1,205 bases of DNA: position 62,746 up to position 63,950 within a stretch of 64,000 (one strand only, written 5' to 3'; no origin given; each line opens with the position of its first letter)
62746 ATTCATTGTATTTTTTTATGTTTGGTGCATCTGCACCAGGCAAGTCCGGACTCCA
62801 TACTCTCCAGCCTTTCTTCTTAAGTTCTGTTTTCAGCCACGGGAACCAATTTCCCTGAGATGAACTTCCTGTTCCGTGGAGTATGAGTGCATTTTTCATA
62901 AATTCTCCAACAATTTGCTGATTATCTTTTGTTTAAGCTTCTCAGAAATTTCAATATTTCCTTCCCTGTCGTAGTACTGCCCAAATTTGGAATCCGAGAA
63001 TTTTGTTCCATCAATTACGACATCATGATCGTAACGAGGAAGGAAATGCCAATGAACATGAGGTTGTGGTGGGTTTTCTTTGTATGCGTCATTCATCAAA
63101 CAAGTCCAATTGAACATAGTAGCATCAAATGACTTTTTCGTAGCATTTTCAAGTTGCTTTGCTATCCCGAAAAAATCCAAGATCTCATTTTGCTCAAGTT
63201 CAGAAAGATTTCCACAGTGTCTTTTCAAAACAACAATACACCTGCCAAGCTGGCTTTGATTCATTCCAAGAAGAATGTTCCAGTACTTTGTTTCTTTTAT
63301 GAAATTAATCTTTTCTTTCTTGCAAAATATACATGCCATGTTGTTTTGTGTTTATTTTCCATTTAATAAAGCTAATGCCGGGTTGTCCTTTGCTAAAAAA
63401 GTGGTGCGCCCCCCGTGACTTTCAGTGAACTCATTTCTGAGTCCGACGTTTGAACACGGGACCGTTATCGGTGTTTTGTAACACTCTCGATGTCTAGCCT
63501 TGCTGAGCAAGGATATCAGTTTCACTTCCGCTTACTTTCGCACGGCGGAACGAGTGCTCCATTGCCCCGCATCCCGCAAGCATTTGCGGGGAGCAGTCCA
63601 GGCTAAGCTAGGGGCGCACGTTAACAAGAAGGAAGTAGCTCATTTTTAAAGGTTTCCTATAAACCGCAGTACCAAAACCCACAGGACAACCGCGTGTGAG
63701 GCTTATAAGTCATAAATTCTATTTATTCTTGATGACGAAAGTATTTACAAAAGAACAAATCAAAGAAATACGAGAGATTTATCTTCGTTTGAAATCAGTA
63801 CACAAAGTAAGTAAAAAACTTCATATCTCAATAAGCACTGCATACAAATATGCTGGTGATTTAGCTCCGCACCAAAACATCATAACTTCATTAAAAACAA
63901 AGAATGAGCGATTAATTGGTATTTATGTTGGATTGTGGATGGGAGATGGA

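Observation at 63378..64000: GC-rich structured RNA (SRP RNA-like) immediately followed by a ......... endonuclease gene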

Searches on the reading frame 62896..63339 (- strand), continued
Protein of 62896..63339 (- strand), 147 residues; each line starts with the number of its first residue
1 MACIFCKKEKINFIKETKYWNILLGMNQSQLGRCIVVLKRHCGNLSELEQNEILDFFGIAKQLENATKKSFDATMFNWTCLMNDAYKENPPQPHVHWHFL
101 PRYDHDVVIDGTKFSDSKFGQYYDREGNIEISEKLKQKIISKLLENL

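Call 67: search_protein_families(library=pfam, alignment_id=A1, max_evalue=0.01)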
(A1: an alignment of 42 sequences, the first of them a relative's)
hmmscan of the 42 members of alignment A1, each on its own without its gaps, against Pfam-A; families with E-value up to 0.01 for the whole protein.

A. member 1, P0001 (266 aa): 0 families

B. families by the number of members that match (of 42 scanned): 13 families
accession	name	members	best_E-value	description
PF14528.11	LAGLIDADG_3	32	1.1e-11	LAGLIDADG-like domain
PF13936.12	HTH_38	7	3.3e-06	Helix-turn-helix domain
PF10298.14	WhiA_N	2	0.0012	WhiA N-terminal LAGLIDADG-like domain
PF05204.19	Hom_end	2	0.0016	Homing endonuclease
PF14493.12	HTH_40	2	0.0047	Helix-turn-helix domain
PF02796.21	HTH_7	1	0.0002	Helix-turn-helix domain of resolvase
PF06322.17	Phage_NinH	1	0.001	Phage NinH protein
PF14527.11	LAGLIDADG_WhiA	1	0.0017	WhiA LAGLIDADG-like domain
PF01873.23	eIF-5_eIF-2B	1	0.0038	Domain found in IF2B/IF5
PF00410.24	Ribosomal_S8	1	0.0042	Ribosomal protein S8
PF07537.17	CamS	1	0.0046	CamS sex pheromone cAM373 precursor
PF08978.17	Reoviridae_Vp9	1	0.0048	Reoviridae VP9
PF17315.7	FMP23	1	0.0062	Found in mitochondrial proteome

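Call 70: find_related_loci(query=A1, collection=viral_contigs, flank=1500)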
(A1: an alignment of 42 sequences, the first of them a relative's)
Query A1 (266 aa) in viral_contigs; peptide patterns used: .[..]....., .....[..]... (x = any residue, [..] = any of these).
101 stretches matched a pattern; 1 encode a relative of the query (tblastn E <= 1e-3); 1 distinct loci.
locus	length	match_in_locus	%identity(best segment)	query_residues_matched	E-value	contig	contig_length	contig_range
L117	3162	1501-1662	40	138-191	3e-6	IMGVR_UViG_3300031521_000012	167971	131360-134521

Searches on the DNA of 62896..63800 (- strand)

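Call 4: search_rna_families(source=window, start=63250, end=63800, threshold=evalue, max_evalue=10, show_alignments=4)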
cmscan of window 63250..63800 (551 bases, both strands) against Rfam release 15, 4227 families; matches with E-value up to 10: 4.
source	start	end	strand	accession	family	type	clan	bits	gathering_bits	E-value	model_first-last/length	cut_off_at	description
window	63725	63780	-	RF01536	TB10Cs5H3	Gene; snRNA; snoRNA; HACA-box;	-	17.1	45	1.3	1-70/70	no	Trypanosomatid snoRNA TB10Cs5H3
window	63671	63760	-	RF02630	Hrs12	Gene; sRNA;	-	15.7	70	8.7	1-87/87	no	Hfq-regulated sRNA 12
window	63250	63339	+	RF00132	snoR24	Gene; snRNA; snoRNA; CD-box;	-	15.3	38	9.2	1-92/92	no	Small nucleolar RNA R24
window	63317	63432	+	RF01440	S_pombe_snR42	Gene; snRNA; snoRNA; HACA-box;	CL00032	13.9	90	7.6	1-208/208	no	small nucleolar RNA snR42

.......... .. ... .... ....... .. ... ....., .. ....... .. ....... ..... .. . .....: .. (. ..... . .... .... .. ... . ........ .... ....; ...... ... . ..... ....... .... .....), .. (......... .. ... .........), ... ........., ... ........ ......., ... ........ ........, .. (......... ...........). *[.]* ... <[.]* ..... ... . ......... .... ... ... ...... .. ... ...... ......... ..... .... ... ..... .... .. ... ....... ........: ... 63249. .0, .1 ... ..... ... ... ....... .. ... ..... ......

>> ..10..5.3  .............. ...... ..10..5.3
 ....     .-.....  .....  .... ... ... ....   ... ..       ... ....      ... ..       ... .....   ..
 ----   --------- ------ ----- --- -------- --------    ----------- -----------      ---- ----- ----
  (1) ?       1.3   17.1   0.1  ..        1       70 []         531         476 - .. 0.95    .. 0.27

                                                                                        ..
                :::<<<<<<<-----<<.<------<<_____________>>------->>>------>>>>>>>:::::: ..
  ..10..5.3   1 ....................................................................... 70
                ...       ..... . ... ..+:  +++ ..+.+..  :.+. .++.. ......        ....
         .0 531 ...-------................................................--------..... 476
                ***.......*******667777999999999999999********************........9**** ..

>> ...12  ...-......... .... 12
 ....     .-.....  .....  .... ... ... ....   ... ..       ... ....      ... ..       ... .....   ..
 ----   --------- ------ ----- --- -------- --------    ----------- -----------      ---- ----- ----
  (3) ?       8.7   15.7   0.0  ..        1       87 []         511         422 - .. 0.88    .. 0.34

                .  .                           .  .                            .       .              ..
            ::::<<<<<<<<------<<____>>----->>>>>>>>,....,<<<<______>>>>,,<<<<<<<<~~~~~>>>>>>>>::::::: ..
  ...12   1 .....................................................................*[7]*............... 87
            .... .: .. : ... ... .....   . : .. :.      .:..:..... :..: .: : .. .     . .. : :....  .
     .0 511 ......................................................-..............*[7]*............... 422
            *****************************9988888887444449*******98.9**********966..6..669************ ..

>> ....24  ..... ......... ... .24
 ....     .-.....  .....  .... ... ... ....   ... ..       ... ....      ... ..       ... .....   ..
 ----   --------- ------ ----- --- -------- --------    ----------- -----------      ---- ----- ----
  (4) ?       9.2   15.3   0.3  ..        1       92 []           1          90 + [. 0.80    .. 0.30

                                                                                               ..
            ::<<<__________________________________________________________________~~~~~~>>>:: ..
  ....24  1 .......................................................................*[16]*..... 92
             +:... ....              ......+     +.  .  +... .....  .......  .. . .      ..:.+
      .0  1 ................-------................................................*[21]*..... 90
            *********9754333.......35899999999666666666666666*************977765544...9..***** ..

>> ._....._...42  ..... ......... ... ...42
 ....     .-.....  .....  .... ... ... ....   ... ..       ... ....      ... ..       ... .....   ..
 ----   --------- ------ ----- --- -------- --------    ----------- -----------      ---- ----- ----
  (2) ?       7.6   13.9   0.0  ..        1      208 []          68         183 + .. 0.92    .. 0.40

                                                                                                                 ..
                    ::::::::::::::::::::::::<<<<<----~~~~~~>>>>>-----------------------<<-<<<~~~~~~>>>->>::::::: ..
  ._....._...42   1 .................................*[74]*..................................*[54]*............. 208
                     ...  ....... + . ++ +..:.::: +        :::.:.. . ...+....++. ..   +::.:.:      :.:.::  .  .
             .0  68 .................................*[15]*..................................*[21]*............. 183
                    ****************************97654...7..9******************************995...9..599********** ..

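Call 13: search_rna_families(source=L001, threshold=evalue, max_evalue=1, show_alignments=2)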
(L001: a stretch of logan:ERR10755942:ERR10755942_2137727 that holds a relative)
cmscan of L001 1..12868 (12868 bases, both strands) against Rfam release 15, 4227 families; matches with E-value up to 1: 1.
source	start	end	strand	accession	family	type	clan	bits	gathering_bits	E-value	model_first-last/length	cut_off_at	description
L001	6986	7031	-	RF02847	Ref64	Gene; sRNA;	-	24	44.3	0.74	1-69/69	no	Enterococcus sRNA 64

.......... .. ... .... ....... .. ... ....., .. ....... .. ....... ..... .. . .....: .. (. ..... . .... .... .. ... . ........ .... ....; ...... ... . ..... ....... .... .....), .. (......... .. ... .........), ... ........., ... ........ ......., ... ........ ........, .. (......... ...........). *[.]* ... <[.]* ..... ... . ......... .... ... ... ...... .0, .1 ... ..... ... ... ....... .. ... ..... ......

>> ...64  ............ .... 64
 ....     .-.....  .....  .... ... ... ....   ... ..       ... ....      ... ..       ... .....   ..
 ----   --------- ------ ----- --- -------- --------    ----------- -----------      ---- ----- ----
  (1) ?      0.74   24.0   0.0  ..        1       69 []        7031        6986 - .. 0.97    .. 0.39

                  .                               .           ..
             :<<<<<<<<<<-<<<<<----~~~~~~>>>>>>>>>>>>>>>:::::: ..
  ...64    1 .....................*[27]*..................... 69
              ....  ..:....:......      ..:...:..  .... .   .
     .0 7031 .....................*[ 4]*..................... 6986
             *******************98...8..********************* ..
